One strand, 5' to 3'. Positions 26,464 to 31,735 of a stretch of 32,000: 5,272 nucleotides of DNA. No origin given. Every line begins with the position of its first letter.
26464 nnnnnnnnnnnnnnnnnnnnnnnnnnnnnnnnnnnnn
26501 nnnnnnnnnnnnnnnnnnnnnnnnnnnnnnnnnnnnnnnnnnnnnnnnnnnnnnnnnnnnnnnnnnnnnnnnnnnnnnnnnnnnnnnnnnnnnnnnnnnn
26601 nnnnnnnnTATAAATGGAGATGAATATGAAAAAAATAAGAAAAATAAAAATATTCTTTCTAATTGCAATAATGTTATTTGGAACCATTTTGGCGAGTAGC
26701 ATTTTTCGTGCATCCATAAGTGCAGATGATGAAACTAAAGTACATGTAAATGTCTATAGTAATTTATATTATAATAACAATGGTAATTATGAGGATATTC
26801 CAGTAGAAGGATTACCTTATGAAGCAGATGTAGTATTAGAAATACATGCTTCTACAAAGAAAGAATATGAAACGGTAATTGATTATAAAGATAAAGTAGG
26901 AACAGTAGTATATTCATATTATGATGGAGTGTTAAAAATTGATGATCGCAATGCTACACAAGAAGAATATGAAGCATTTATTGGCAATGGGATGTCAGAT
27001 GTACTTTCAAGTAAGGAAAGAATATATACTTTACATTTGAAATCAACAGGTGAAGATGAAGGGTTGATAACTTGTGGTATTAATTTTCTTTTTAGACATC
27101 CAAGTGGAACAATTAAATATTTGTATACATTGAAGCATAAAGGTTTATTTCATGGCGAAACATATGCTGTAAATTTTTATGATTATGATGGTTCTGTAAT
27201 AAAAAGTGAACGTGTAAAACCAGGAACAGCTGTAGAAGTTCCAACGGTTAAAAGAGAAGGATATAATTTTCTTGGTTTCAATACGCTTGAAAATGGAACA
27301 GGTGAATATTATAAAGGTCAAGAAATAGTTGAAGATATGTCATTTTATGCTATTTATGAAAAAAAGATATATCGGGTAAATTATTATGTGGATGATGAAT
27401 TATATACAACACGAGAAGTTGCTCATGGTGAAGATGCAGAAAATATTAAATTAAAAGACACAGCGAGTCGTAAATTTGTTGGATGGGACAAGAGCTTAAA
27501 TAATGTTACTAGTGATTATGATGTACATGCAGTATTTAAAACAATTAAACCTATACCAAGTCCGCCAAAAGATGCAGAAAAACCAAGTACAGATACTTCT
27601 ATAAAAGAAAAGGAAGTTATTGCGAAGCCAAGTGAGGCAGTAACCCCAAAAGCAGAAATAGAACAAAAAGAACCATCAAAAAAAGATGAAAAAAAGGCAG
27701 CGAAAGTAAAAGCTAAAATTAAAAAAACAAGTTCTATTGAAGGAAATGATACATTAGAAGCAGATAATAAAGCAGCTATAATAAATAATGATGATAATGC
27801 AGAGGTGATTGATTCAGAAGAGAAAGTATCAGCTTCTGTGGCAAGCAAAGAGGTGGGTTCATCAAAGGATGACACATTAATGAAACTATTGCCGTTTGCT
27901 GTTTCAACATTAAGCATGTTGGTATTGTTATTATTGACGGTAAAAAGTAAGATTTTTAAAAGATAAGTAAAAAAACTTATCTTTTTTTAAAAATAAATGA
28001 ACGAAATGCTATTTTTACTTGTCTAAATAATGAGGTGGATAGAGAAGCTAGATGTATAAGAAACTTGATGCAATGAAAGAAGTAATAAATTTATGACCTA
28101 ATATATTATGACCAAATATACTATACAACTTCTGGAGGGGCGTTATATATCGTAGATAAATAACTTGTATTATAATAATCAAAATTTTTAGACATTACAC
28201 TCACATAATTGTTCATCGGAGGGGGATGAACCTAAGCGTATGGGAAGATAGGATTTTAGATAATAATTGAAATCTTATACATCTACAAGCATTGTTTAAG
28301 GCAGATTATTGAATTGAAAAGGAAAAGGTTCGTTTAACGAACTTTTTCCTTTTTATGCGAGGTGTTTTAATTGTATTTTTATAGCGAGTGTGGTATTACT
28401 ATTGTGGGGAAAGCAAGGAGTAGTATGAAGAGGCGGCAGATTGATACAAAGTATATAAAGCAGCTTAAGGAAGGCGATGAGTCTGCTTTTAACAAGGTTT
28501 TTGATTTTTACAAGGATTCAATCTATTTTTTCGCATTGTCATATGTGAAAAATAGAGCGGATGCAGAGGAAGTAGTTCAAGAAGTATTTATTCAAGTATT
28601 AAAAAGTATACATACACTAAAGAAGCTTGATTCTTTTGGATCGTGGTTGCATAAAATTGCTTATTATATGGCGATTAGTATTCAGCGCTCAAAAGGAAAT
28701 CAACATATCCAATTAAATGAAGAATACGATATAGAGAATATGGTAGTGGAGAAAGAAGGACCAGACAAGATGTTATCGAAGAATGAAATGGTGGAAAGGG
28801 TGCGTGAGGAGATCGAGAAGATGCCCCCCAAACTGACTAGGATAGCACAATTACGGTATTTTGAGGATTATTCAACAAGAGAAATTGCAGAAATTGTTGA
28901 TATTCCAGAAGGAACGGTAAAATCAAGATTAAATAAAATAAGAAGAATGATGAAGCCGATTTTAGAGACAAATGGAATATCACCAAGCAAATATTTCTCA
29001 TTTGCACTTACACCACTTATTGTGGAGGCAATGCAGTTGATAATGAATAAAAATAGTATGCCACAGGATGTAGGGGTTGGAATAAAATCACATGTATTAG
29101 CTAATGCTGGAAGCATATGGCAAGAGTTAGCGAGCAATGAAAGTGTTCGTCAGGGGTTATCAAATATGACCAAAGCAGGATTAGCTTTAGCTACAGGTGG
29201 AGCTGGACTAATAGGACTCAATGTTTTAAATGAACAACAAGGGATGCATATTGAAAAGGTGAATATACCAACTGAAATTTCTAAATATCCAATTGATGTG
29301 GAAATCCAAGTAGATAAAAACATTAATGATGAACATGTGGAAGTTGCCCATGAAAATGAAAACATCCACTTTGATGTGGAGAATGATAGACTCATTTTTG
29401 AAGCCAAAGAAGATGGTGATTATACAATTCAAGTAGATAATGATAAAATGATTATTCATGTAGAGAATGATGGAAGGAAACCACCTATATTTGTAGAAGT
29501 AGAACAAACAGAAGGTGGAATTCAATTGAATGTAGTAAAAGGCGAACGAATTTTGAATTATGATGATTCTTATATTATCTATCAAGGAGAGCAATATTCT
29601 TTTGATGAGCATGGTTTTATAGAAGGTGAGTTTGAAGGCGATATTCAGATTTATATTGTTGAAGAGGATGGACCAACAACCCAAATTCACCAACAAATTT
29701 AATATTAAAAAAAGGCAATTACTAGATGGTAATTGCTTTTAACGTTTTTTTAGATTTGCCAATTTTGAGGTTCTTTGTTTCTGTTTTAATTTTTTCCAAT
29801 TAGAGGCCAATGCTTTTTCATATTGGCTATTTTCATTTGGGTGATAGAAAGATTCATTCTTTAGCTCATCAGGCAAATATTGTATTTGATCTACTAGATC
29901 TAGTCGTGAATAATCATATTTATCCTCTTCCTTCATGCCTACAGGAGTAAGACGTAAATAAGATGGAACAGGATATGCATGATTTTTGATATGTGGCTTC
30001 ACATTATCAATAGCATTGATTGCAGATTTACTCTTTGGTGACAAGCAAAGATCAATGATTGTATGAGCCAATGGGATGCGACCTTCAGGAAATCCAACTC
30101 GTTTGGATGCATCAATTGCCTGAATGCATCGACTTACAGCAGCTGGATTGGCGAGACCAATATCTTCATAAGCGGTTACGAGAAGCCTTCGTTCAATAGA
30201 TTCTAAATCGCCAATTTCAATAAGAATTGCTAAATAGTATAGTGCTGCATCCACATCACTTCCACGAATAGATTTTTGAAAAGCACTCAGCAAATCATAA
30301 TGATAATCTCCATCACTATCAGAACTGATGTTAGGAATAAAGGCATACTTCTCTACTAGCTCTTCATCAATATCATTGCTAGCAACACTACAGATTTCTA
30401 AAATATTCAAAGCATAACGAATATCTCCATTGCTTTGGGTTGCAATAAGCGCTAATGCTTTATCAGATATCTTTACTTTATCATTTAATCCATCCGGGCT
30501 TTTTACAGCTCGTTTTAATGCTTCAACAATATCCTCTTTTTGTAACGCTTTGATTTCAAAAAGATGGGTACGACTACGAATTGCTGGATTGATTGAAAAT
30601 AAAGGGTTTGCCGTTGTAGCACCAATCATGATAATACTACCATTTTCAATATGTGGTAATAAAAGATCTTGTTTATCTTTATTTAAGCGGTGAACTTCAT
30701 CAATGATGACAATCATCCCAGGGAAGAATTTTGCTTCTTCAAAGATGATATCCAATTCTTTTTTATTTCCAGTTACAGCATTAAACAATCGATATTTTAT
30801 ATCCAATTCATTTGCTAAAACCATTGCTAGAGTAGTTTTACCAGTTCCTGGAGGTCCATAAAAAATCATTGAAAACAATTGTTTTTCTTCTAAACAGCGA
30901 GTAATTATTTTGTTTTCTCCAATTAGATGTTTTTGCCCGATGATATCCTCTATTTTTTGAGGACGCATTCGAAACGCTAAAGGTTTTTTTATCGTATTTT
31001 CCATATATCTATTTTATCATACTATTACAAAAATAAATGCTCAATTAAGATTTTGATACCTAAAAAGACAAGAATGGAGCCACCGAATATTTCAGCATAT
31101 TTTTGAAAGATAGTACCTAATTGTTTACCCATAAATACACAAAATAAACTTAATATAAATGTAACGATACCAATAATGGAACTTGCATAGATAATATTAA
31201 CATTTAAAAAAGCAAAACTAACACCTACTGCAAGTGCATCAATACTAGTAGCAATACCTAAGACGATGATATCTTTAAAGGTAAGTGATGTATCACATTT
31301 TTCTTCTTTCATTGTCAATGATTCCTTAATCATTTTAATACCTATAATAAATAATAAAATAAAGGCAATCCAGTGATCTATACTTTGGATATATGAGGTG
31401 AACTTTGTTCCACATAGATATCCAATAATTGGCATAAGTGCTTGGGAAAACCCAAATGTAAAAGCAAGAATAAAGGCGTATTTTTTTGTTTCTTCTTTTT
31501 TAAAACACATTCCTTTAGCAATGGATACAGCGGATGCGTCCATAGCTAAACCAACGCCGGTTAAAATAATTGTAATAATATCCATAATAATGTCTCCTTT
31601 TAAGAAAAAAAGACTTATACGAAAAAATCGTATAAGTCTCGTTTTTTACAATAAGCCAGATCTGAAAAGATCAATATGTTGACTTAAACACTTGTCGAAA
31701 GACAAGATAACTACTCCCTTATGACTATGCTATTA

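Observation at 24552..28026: Three copies of an identically spaced ECF-like promoter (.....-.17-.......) punctuate the island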

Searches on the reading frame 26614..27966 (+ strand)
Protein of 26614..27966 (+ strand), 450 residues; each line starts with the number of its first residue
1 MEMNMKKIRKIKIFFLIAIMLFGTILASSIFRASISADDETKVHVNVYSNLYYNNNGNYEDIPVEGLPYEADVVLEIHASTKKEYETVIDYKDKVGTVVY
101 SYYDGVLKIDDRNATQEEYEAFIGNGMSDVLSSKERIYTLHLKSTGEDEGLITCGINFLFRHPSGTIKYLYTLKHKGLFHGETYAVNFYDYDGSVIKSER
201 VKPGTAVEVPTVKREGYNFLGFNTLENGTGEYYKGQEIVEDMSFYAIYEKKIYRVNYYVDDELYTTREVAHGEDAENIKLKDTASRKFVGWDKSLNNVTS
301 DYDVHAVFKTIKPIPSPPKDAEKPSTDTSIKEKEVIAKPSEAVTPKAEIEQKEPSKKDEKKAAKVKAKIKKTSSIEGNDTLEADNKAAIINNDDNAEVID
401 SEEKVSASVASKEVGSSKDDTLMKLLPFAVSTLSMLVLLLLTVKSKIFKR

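Call 5: search_protein_families(library=pfam, proteins=[window:26614-27966:+], max_evalue=0.01)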
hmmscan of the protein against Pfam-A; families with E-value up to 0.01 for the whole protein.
window:26614-27966:+ (450 aa): 1 family
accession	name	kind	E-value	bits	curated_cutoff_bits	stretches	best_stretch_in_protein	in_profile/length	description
PF09479.16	Flg_new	-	8.7e-08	32.6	27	1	184-246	1-64/65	Listeria-Bacteroides repeat domain (List_Bact_rpt)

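Call 34: search_protein_families(library=ncbifam, proteins=[window:26614-27966:+], max_evalue=0.01)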
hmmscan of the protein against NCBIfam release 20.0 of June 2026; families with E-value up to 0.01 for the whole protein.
window:26614-27966:+ (450 aa): 0 families

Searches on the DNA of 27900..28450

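Call 27: search_rna_families(source=window, start=27900, end=28450, threshold=evalue, max_evalue=10)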
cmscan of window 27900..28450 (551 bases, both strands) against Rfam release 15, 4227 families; matches with E-value up to 10: 10.
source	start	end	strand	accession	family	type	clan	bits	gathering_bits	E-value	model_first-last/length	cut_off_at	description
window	28285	28352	+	RF02495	ohsC_RNA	Gene; antitoxin;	-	32.6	50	0.004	1-77/77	no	Oppression of Hydrophobic ORF by sRNA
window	28294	28355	+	RF02366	Yfr19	Gene; sRNA;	-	20.6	70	1.6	1-82/82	no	Cyanobacterial functional RNA 19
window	28316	28354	+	RF04263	MIR2593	Gene; miRNA;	-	20.1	96.2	0.95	1-116/116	no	MIR2593 microRNA precursor family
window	28262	28353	+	RF02713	MCS4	Gene; sRNA;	-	18.7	56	3.7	1-123/123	no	Mycoplasma sRNA MCS4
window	27959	28023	+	RF04352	Plastid-psbA-4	Cis-reg;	CL00153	17.5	56.8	3.8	1-61/61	no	Plastid-psbA-4 3UTR RNA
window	28239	28295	+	RF03421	mir-2558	Gene; miRNA;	-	16.2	70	3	1-84/84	no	mir-2558 microRNA precursor family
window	28255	28348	+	RF00082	SraG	Gene; sRNA;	-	15.7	50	3.9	1-177/177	no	SraG RNA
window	28314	28356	+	RF03498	mir-3145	Gene; miRNA;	-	14.9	98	7.6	1-84/84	no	mir-3145 microRNA precursor family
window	28309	28360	+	RF03598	MIR6024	Gene; miRNA;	-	14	72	9.8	1-99/99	no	MIR6024 microRNA precursor family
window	27946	27982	+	RF03528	mir-1264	Gene; miRNA;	-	14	79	10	9-53/67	no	mir-1264 microRNA precursor family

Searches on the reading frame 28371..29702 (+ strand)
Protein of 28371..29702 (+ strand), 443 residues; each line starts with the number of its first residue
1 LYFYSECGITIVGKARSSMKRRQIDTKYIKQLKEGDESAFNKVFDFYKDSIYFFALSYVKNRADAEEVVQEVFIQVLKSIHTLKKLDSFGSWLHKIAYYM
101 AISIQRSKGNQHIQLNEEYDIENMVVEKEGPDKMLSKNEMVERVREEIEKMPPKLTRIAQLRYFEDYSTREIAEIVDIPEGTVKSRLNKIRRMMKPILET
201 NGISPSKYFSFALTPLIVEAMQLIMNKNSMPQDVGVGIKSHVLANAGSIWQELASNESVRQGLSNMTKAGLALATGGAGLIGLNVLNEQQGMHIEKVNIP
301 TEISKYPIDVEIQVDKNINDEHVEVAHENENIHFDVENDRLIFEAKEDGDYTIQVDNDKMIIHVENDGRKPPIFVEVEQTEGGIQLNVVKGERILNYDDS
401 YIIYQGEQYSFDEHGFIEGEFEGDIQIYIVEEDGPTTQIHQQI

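Call 5: search_protein_families(library=pfam, proteins=[window:28371-29702:+], max_evalue=0.01)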
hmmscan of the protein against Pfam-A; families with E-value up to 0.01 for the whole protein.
window:28371-29702:+ (443 aa): 5 families
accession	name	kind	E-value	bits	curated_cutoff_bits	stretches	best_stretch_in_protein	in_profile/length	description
PF08281.18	Sigma70_r4_2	-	1.4e-11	44.3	25.7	1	143-194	3-54/54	Sigma-70, region 4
PF04542.20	Sigma70_r2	-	8.5e-11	41.9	24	1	47-103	5-63/71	Sigma-70 region 2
PF07638.17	Sigma70_ECF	-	3.7e-09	37.2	21.1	1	26-195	5-180/185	ECF sigma factor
PF04545.22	Sigma70_r4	-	1.9e-08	34.1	24.1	1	149-192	3-46/50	Sigma-70, region 4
PF02650.20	HTH_WhiA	-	0.0048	17.7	27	0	139-193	24-83/84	WhiA C-terminal HTH domain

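Call 34: search_protein_families(library=ncbifam, proteins=[window:28425-29702:+], max_evalue=0.01)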
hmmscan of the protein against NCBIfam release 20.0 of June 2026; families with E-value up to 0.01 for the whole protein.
window:28425-29702:+ (425 aa): 91 families (the best 25 are shown)
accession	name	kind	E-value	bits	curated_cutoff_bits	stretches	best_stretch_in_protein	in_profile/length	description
NF007223.0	PRK09641.1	equivalog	2.4e-33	115.6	209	1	6-181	4-185/187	RNA polymerase sigma factor SigW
TIGR02948.1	SigW_bacill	equivalog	2.3e-29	102.8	243.1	1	6-176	4-180/187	RNA polymerase sigma factor SigW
TIGR02937.1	sigma70-ECF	superfamily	3.7e-29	101.5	42.9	1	21-177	2-162/165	sigma-70 family RNA polymerase sigma factor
NF009166.1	PRK12513.1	equivalog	1.8e-28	99.6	206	1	5-171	7-177/193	RNA polymerase sigma factor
NF009195.0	PRK12543.1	subfamily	1.8e-28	99.3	197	1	3-171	3-169/192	RNA polymerase sigma factor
TIGR02954.1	Sig70_famx3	hypoth_equivalog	8.2e-28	97.3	188.5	1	8-182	4-169/170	RNA polymerase sigma-70 factor, TIGR02954 family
NF006930.0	PRK09415.1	subfamily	1.3e-26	93.5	198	1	16-182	12-177/179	RNA polymerase factor sigma C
TIGR02985.1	Sig70_bacteroi1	subfamily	2e-26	93.1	126.4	1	21-176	2-158/162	RNA polymerase sigma-70 factor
NF009168.0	PRK12515.1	subfamily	5.7e-26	91.2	236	1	4-186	6-185/189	RNA polymerase sigma factor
NF008888.0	PRK11922.1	equivalog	8.1e-26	91.1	204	1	4-193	14-210/231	RNA polymerase sigma factor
NF058625.1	sigma_PG0214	equivalog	8.6e-26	90.7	130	1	19-179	3-160/170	GFO_1088 family ECF-type sigma factor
NF009171.0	PRK12518.1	equivalog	5.1e-25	88.4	208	1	6-186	13-190/191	RNA polymerase sigma factor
NF009174.0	PRK12522.1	equivalog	1.5e-24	87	217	1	20-182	3-169/175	RNA polymerase sigma factor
NF009172.0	PRK12519.1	subfamily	2e-24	86.2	222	1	5-171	14-180/194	RNA polymerase sigma factor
NF053879.1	RNAPolSigSigVBac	equivalog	7.8e-24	84.2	190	1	24-178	8-153/160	RNA polymerase sigma factor SigV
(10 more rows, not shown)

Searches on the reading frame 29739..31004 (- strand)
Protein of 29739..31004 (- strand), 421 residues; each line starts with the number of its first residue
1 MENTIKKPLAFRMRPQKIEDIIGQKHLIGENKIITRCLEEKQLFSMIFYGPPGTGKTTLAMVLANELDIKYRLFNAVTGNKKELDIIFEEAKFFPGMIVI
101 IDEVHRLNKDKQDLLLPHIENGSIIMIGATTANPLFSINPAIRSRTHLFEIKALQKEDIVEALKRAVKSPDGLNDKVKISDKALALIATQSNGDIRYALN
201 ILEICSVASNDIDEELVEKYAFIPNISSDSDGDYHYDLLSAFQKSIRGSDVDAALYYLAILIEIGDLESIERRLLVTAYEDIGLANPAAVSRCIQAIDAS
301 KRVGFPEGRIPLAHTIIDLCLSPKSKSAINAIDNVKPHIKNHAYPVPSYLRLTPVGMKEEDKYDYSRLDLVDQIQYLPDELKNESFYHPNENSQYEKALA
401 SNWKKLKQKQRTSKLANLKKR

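Call 5: search_protein_families(library=pfam, proteins=[window:29739-31004:-], max_evalue=0.01)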
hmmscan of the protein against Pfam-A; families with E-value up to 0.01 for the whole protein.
window:29739-31004:- (421 aa): 28 families (the best 25 are shown)
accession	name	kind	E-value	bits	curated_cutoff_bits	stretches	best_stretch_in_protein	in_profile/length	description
PF12002.13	MgsA_C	-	8e-47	159.7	27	1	248-407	1-167/167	MgsA AAA+ ATPase C terminal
PF16193.11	AAA_assoc_2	-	2.7e-19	69.6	34.3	1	175-247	3-81/81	AAA C-terminal domain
PF05496.18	RuvB_N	-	2.2e-17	63.7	27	1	13-132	1-122/159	Holliday junction DNA helicase RuvB P-loop domain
PF00004.35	AAA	-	1.6e-15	58.1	21.2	1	46-146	1-123/131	ATPase family associated with various cellular activities (AAA)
PF07728.20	AAA_5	-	6.7e-07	29.8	22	1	46-125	2-96/139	AAA domain (dynein-related subfamily)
PF21960.2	RCF1-5-like_lid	-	1e-06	29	27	1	176-206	11-42/43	RCF1/5-like, AAA+ ATPase lid domain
PF25361.1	AAA_lid_RFC1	-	0.00011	22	34.9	1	175-214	15-54/59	RFC1-like, AAA+ ATPase lid domain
PF09848.15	SLFN-g3_helicase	-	0.00014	21.7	24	1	48-89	6-49/354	Schlafen group 3, DNA/RNA helicase domain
PF04851.21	ResIII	-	0.00015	22.1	22.5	0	94-130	127-161/164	Type III restriction enzyme, res subunit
PF06068.19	TIP49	-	0.00019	21.1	23.8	1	18-78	23-84/347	TIP49 P-loop domain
PF13401.12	AAA_22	-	0.00029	21.6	27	0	46-69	8-31/130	AAA domain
PF07724.20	AAA_2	-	0.00033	21.2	27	0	92-124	72-104/166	AAA domain (Cdc48 subfamily)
PF13173.12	AAA_14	-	0.00054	20.4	27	1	46-149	5-118/129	AAA domain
PF13238.12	AAA_18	-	0.0013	19.6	29.4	1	49-120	4-64/128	AAA domain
PF00158.32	Sigma54_activat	-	0.0013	18.9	20.2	0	77-132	78-130/168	Sigma-54 interaction domain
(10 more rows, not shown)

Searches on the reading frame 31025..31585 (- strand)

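Call 5: search_protein_families(library=pfam, proteins=[window:31025-31585:-], max_evalue=0.01)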
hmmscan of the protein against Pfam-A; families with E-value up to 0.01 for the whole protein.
window:31025-31585:- (186 aa): 2 families
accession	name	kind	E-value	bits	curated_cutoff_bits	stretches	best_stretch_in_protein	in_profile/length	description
PF02659.21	Mntp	-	3.4e-52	176.7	24.4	1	34-180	4-152/152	Putative manganese efflux pump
PF07690.21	MFS_1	-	0.00079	18.9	33.4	1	3-174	89-241/347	Major Facilitator Superfamily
